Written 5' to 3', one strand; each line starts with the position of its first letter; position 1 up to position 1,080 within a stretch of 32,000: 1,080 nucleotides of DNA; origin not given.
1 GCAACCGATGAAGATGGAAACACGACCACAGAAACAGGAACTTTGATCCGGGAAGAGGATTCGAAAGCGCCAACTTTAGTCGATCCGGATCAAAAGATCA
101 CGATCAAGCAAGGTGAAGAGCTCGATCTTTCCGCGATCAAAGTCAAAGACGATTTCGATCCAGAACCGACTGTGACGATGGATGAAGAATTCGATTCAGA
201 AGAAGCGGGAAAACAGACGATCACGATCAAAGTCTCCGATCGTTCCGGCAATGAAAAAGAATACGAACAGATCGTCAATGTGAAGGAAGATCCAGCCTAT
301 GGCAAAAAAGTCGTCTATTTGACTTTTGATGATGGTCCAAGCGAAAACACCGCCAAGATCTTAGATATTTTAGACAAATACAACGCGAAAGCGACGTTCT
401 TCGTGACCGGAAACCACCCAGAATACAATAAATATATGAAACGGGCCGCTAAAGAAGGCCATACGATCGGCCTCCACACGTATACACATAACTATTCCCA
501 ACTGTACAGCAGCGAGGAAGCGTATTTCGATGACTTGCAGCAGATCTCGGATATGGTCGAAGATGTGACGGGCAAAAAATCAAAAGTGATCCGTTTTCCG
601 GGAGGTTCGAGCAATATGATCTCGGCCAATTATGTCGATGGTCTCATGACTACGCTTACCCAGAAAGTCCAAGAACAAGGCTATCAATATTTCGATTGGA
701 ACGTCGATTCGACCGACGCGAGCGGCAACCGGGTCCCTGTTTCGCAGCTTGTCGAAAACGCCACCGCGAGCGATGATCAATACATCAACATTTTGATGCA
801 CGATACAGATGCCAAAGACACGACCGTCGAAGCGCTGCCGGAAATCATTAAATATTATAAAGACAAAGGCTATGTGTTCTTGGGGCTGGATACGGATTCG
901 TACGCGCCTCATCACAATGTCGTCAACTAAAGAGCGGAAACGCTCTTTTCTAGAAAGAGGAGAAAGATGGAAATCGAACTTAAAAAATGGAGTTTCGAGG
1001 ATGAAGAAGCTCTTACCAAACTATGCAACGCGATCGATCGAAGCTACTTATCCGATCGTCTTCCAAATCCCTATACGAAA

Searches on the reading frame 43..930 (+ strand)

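Call 9: search_protein_families(library=pfam, proteins=[window:43-930:+])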
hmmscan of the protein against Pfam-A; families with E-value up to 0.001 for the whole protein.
window:43-930:+ (295 aa): 3 families
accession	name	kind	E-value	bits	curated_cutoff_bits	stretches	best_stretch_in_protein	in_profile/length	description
PF01522.26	Polysacc_deac_1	-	6.3e-33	113.8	23.1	1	87-195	5-113/124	Polysaccharide deacetylase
PF10096.14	DUF2334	-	5.3e-06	26.6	26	1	124-173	51-105/203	Uncharacterized protein conserved in bacteria (DUF2334)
PF16403.11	Bact_surface_Ig-like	-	0.00042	20.7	27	0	16-80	6-71/71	Bacterial surface protein, Ig-like domain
